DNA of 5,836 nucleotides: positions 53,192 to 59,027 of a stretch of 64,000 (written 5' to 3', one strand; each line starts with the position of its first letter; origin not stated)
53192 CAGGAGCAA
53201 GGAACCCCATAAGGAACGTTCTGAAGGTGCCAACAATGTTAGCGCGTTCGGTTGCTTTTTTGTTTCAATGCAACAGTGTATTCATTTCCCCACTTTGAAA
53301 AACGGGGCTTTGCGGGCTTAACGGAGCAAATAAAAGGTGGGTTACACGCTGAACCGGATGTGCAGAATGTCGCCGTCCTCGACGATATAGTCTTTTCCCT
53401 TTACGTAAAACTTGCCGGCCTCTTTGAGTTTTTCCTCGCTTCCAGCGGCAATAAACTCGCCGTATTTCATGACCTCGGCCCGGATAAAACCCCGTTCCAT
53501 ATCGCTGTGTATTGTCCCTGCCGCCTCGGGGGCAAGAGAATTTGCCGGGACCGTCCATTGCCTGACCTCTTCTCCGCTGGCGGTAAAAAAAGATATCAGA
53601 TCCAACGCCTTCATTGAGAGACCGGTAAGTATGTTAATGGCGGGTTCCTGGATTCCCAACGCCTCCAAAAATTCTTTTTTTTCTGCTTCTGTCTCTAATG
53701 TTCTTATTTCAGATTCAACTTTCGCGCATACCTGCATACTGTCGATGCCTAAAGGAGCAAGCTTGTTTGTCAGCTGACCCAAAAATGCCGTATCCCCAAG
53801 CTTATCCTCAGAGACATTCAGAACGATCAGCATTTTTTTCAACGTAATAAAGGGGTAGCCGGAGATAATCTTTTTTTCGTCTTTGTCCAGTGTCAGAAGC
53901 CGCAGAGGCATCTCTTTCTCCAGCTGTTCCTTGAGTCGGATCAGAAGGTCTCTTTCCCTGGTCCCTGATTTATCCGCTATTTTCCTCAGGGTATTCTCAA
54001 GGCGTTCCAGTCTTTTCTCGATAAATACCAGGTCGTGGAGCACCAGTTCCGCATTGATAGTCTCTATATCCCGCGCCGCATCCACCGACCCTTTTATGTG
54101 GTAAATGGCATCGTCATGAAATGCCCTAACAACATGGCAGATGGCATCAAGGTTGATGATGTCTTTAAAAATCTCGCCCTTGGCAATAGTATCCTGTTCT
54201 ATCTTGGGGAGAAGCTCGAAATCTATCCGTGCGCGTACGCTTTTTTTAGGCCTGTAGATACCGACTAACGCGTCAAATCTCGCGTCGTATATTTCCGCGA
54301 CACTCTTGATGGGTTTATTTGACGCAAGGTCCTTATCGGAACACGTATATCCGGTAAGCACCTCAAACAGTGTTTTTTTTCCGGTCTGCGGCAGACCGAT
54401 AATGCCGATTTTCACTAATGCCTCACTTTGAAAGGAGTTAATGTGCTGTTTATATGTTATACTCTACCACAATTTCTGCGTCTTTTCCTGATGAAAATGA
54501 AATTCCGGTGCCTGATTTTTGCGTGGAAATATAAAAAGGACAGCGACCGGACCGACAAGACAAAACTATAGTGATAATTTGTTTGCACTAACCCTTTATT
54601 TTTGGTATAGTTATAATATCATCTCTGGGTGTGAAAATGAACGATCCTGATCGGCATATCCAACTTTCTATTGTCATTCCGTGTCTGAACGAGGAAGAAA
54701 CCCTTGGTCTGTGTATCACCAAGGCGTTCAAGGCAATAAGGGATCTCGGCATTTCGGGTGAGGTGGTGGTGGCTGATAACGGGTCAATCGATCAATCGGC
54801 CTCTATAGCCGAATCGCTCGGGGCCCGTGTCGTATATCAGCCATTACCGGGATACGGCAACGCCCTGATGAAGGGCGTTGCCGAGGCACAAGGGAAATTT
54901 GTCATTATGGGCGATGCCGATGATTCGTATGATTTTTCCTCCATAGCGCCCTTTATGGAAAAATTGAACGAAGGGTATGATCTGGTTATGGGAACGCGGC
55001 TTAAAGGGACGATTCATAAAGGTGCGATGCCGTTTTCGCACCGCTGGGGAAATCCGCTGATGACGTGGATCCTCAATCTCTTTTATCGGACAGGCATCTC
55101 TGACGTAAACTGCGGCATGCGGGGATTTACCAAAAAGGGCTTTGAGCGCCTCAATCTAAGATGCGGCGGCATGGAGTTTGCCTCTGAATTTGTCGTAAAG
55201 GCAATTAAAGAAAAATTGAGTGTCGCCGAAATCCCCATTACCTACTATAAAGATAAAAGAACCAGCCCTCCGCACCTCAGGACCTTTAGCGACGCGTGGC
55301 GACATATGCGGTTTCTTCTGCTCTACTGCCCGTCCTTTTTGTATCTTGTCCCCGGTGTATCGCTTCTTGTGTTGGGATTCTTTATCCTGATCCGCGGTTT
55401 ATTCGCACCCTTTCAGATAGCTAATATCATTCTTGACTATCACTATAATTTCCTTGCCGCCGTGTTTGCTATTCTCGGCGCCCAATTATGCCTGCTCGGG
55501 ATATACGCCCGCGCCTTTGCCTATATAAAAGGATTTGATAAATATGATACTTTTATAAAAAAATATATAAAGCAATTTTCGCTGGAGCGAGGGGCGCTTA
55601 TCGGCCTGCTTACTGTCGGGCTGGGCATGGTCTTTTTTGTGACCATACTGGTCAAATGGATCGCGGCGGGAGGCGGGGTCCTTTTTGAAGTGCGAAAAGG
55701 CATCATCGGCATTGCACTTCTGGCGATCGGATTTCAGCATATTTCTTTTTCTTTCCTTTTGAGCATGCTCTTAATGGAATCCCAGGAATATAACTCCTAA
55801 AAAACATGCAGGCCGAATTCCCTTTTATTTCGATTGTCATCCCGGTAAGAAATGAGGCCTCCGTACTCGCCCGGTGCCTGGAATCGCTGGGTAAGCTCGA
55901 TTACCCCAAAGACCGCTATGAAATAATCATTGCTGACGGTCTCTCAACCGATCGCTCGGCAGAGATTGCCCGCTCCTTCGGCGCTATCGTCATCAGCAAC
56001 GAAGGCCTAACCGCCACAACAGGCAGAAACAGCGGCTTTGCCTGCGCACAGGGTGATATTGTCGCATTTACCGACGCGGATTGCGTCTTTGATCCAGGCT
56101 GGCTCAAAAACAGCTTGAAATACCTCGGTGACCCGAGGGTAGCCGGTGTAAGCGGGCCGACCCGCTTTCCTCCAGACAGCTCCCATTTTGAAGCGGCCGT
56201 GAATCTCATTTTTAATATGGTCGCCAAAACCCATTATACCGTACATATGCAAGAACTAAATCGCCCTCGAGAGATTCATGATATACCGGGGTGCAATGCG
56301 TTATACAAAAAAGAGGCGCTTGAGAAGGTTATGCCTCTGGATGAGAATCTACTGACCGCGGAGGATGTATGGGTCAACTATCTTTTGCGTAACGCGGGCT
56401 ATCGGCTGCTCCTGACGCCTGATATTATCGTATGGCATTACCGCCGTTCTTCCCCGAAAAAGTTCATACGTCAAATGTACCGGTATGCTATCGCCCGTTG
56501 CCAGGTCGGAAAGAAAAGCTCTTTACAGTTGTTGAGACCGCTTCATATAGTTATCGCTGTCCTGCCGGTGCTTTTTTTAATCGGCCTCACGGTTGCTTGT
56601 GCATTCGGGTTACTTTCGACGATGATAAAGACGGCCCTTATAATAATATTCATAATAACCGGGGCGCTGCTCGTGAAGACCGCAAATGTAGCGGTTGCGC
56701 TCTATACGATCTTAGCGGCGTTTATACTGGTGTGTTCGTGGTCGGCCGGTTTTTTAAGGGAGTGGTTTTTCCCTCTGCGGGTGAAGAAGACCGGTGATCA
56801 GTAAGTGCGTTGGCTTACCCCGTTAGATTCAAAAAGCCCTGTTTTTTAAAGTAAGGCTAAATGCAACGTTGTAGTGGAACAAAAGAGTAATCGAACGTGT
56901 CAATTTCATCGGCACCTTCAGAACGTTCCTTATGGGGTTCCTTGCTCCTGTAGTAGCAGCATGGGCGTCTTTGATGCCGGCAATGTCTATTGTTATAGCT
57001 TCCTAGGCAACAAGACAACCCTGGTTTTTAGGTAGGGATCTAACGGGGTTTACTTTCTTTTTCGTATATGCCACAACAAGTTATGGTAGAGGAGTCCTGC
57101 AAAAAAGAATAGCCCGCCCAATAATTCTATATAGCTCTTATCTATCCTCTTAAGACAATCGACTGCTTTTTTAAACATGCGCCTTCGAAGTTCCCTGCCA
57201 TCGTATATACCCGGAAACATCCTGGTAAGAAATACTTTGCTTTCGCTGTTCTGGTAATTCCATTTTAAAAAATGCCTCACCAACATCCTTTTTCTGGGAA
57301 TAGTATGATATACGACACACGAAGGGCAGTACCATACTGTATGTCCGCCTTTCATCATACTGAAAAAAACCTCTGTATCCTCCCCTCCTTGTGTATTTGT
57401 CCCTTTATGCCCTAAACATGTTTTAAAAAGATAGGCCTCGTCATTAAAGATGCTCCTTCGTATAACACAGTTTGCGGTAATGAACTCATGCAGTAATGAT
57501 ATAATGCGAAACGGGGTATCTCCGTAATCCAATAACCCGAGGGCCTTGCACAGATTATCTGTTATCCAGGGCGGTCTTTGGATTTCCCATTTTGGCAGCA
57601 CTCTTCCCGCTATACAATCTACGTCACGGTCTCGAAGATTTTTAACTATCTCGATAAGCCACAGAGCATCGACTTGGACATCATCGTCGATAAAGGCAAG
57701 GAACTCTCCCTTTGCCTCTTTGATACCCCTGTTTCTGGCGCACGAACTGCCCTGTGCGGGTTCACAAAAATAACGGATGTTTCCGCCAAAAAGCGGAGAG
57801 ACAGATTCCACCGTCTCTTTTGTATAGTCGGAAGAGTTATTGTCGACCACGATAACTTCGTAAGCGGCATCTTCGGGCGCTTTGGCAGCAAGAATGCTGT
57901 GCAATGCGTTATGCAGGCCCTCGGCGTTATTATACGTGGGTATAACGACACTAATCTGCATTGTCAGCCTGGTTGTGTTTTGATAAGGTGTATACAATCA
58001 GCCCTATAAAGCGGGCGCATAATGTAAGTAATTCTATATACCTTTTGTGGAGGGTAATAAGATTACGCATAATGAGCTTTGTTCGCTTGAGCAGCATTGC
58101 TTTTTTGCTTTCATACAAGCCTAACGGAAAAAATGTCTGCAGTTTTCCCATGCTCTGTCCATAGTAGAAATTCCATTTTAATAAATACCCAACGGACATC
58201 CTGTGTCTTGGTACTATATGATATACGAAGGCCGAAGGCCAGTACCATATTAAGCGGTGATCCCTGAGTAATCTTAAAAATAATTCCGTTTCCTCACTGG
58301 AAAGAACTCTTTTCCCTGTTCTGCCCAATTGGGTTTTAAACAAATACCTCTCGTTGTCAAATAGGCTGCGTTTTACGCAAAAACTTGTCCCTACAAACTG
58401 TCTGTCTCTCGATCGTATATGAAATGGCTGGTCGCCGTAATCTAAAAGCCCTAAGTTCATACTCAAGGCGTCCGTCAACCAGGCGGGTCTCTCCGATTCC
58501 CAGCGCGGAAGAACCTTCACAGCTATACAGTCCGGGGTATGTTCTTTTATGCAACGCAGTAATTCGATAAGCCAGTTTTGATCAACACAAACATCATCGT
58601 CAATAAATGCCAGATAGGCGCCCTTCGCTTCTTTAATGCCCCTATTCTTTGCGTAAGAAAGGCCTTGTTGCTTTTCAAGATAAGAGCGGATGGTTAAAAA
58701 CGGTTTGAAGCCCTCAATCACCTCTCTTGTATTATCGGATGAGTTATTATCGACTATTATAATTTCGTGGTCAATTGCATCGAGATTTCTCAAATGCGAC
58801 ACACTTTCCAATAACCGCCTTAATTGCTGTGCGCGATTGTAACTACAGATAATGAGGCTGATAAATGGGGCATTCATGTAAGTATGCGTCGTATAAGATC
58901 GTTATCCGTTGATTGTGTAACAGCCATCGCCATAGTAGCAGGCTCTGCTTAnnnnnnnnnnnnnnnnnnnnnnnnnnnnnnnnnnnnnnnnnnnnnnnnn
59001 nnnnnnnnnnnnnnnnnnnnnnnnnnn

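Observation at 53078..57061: ~150-nt repeat that supplies the last codons and stop codon of two different glycosylation genes, in inverted orientation 3.7 kb apart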

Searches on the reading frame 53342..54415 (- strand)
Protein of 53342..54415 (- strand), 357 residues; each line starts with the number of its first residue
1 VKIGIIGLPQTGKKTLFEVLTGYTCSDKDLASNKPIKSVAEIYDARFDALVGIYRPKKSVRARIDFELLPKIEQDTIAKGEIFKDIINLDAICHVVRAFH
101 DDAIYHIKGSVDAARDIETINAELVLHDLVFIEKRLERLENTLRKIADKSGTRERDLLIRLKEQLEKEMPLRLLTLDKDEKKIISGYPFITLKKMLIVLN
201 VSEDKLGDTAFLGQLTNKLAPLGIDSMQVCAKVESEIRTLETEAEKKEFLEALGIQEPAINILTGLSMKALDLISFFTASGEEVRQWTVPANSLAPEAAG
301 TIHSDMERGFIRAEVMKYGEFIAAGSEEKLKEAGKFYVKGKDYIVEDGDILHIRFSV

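Call 13: find_encoding_contigs(protein=window:53342-54415:-, flank=10000, max_places=10)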
Protein window:53342-54415:- (357 aa): 1 contig read that carries it; 1 place shown.
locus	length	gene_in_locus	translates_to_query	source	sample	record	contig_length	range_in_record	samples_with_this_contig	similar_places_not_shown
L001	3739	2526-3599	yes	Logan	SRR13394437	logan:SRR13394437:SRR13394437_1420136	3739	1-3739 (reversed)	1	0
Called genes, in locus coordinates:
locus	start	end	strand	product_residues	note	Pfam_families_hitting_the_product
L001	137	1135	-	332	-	PF00535:Glycos_transf_2, PF10111:Glyco_tranf_2_2 (faint), PF13506:Glyco_transf_21, PF13641:Glyco_tranf_2_3, PF13704:Glyco_tranf_2_4 (weak), PF13632:Glyco_trans_2_3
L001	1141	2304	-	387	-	PF00535:Glycos_transf_2, PF26629:GT2_TM_C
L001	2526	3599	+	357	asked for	PF06071:YchF-GTPase_C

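Call 14: search_protein_families(library=pfam, proteins=[window:53342-54415:-])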
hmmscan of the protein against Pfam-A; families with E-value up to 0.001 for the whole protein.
window:53342-54415:- (357 aa): 2 families
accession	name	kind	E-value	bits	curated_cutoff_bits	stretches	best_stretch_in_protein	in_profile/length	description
PF06071.19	YchF-GTPase_C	-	9.6e-35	119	27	1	273-355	1-83/84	Protein of unknown function (DUF933)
PF01926.29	MMR_HSR1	-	0.00045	20.8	21.9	0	2-101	1-86/113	50S ribosome-binding GTPase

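Call 25: find_related_loci(query=window:53342-54415:-, collection=genome_contigs, flank=10000)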
Query window:53342-54415:- (357 aa) in genome_contigs; peptide patterns used: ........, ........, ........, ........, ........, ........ (x = any residue, [..] = any of these).
410 stretches matched a pattern; 6 encode a relative of the query (tblastn E <= 1e-3); 6 distinct loci.
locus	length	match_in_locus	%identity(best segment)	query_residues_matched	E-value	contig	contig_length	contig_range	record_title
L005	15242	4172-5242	68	1-357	5e-159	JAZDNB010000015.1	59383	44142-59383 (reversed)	MAG: Candidatus Omnitrophota bacterium isolate MEGAHIT-group-0.689 k141_8863415, whole genome shotgun sequence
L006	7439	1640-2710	63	1-357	3e-152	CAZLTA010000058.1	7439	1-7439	MAG TPA_asm: uncultured Planctomycetia bacterium isolate SRP178699_co1_390 genome assembly, contig: NODE_14258_length_74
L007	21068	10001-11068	60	1-357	3e-140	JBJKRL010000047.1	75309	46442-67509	MAG: Desulfocapsaceae bacterium isolate Bin_58 S1Ck127_3115197_flag_0_multi_12.9891_len_75309, whole genome shotgun sequ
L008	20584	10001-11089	38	1-357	9e-73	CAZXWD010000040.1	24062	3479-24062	MAG TPA_asm: uncultured Bacteroidales bacterium isolate SRP332253_co2_111 genome assembly, contig: NODE_1933_length_2406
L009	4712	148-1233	37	1-356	3e-66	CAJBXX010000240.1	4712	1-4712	MAG: uncultured Alphaproteobacteria bacterium isolate Loc090402-7m_bin-1117 genome assembly, contig: bin-1117:240/317, w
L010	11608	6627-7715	36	1-357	8e-66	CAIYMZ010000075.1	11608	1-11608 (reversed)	MAG: uncultured Alphaproteobacteria bacterium isolate Loclat_bin-14143 genome assembly, contig: bin-14143:075/175, whole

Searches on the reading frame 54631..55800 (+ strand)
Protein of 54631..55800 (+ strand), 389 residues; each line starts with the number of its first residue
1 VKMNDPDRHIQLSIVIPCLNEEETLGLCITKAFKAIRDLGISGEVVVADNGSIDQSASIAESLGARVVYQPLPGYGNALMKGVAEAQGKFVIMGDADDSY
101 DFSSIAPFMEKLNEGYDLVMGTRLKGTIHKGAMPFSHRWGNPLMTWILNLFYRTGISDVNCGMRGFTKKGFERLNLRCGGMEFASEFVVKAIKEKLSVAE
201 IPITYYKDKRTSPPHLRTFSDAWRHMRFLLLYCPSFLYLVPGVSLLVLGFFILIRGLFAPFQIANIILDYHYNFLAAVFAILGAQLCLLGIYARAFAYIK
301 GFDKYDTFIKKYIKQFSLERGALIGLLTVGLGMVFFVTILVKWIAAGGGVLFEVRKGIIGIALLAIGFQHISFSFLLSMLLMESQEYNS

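Call 14: search_protein_families(library=pfam, proteins=[window:54631-55800:+])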
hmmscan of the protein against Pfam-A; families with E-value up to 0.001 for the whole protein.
window:54631-55800:+ (389 aa): 1 family
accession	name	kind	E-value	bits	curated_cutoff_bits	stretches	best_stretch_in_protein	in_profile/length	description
PF00535.33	Glycos_transf_2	-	1.7e-23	83.8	23.3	1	13-173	1-166/168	Glycosyl transferase family 2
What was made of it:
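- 53342..56804 (.): The segment bracketed by the two copies: ychF (53342-54415, -), GT2-389 (54631-55800, +) and GT2-332 (55806-56804, +). Pfam (call 14).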

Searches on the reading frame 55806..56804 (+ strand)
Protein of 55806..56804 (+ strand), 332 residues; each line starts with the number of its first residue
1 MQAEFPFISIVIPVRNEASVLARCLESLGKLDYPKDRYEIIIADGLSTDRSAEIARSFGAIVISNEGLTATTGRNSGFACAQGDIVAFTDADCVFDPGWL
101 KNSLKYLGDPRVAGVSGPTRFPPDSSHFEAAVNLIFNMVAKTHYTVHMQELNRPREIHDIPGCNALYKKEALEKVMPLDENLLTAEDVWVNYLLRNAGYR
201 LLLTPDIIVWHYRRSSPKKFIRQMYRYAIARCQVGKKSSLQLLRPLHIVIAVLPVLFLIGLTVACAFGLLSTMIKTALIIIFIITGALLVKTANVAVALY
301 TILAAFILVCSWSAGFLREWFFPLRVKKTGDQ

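Call 14: search_protein_families(library=pfam, proteins=[window:55806-56804:+])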
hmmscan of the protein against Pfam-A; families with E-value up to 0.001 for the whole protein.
window:55806-56804:+ (332 aa): 5 families
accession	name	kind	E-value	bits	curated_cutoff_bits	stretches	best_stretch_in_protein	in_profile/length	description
PF00535.33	Glycos_transf_2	-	5.5e-32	111.4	23.3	1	9-175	1-167/168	Glycosyl transferase family 2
PF13641.12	Glyco_tranf_2_3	-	5.9e-21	76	27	1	8-226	3-226/230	Glycosyltransferase like family 2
PF13632.12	Glyco_trans_2_3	-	3.7e-15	56.7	27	1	85-289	1-196/198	Glycosyl transferase family group 2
PF13506.12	Glyco_transf_21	-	5.7e-08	32.9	21.7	1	77-228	25-173/174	Glycosyl transferase family 21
PF10111.15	Glyco_tranf_2_2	-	1.4e-05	25.1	27.3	1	9-105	1-104/276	Glycosyltransferase like family 2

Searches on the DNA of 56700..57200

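Call 81: search_rna_families(source=window, start=56700, end=57200, threshold=evalue, max_evalue=10)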
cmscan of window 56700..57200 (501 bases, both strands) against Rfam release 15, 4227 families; matches with E-value up to 10: 0.
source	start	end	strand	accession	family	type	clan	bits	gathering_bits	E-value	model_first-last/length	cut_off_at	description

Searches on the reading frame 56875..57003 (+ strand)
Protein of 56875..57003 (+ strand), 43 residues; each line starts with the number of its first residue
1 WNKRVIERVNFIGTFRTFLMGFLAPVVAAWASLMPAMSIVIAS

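Call 54: search_protein_representatives(protein=window:56875-57003:+)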
Query: 43 residues. Proteins with E-value up to 0.001 (for the whole library): 2; up to 1e-10: 1; up to 1e-30: 0. The best 2 are listed.
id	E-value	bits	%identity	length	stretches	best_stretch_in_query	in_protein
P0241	3.7e-24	97.3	36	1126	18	4-35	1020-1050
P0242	2.1e-04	36.9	38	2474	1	5-36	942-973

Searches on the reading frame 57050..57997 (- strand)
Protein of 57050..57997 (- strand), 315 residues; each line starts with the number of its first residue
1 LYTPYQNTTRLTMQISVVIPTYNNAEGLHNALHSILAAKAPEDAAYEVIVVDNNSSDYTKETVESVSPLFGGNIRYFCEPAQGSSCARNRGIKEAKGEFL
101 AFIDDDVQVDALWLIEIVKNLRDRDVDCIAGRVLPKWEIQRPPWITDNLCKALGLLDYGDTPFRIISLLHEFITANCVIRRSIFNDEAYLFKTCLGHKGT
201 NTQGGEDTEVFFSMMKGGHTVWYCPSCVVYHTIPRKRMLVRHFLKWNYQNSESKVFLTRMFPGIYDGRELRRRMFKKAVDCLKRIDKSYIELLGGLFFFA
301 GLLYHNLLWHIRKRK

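Call 14: search_protein_families(library=pfam, proteins=[window:57050-57997:-])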
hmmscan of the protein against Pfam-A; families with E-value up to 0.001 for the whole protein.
window:57050-57997:- (315 aa): 4 families
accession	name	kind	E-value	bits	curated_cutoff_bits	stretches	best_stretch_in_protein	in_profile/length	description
PF00535.33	Glycos_transf_2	-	1.9e-28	99.9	23.3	1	16-185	1-165/168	Glycosyl transferase family 2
PF13641.12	Glyco_tranf_2_3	-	2.1e-15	57.8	27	1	15-236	3-216/230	Glycosyltransferase like family 2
PF10111.15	Glyco_tranf_2_2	-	3.7e-08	33.6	27.3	1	16-107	1-92/276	Glycosyltransferase like family 2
PF13632.12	Glyco_trans_2_3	-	1.9e-07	31.6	27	1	101-311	3-172/198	Glycosyl transferase family group 2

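Call 29: find_homologous_proteins(query=window:57050-57997:-, max_evalue=1e-30)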
Query window:57050-57997:- (315 aa): 622 proteins with E <= 1e-30 among 2812 candidates; the best 120 are listed.
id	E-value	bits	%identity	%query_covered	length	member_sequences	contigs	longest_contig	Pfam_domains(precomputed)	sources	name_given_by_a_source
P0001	1.2e-209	713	100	96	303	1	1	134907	PF10111.15,PF13641.13,PF00535.33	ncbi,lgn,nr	ncbi:MAG: glycosyltransferase [Candidatus Omnitrophica bacterium]|nr:glycosyltransferase [Candidatus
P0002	2.9e-117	409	61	95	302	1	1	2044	PF13641.13,PF00535.33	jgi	-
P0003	2.3e-107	377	61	84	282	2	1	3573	PF10111.15,PF13641.13,PF00535.33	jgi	-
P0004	6.5e-83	296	45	93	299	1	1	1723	PF10111.15,PF13641.13,PF00535.33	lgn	-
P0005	3.1e-72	261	44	94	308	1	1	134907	PF10111.15,PF13641.13,PF00535.33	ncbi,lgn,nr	ncbi:MAG: glycosyltransferase family 2 protein [Candidatus Omnitrophica bacterium]|nr:glycosyltransf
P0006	5.7e-57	211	45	74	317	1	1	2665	PF10111.15,PF13641.13,PF00535.33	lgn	-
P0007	2.5e-54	202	42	76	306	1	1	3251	PF13632.13,PF10111.15,PF13641.13,PF00535.33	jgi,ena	-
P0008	1.5e-52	197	37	90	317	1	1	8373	PF13641.13,PF00535.33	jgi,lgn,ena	-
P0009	2.9e-52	196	43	77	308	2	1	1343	PF10111.15,PF13641.13,PF00535.33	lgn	-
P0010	3.8e-51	192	42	76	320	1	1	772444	PF10111.15,PF13641.13,PF00535.33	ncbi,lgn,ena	-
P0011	8.9e-51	191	40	74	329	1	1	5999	PF10111.15,PF13641.13,PF00535.33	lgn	-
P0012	1.6e-50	190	40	78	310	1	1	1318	PF10111.15,PF13641.13,PF00535.33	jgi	-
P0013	2.8e-49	186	42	73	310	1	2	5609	PF10111.15,PF13641.13,PF00535.33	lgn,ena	-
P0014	1.7e-48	183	40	81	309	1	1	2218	PF10111.15,PF13641.13,PF00535.33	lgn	-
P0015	3.8e-48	182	38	85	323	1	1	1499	PF10111.15,PF13641.13,PF00535.33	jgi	jgi:glycosyltransferase involved in cell wall biosynthesis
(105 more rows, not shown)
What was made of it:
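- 57050..57997 (-): GT2 glycosyltransferase (315 aa as an ORF; 303 aa as annotated in NCBI). Its last 3 sense codons and stop lie in copy B. Pfam Glycos_transf_2 (call 14); P0001 (call 29).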

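Call 31: find_encoding_contigs(protein=P0002, flank=10000)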
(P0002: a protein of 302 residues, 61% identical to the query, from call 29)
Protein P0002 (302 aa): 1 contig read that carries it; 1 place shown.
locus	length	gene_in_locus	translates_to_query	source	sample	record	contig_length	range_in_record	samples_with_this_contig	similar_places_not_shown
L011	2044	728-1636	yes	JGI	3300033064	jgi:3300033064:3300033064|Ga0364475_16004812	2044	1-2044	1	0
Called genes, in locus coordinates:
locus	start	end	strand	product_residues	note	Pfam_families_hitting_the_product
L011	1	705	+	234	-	?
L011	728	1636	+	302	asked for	PF00535:Glycos_transf_2, PF13641:Glyco_tranf_2_3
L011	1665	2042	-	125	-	?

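Call 32: find_encoding_contigs(protein=P0003, flank=10000)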
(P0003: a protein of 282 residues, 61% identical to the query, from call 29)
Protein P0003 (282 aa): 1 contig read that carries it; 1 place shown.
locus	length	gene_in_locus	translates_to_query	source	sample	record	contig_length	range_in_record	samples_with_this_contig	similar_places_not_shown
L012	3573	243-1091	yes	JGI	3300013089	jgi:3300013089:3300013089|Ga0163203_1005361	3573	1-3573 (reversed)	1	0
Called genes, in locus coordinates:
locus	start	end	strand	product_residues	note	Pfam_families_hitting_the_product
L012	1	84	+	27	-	?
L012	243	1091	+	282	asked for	PF00535:Glycos_transf_2, PF10111:Glyco_tranf_2_2, PF13641:Glyco_tranf_2_3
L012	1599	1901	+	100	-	-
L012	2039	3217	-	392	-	PF00535:Glycos_transf_2, PF26629:GT2_TM_C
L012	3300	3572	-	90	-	?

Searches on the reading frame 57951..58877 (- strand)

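Call 14: search_protein_families(library=pfam, proteins=[window:57951-58877:-])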
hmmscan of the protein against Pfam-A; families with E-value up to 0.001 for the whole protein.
window:57951-58877:- (308 aa): 3 families
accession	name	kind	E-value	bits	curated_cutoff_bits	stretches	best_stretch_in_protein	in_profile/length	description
PF00535.33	Glycos_transf_2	-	1.2e-27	97.3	23.3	1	7-138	1-131/168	Glycosyl transferase family 2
PF13641.12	Glyco_tranf_2_3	-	1.2e-10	42.3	27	1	6-224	3-215/230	Glycosyltransferase like family 2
PF10111.15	Glyco_tranf_2_2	-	1.2e-07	31.9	27.3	1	7-108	1-104/276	Glycosyltransferase like family 2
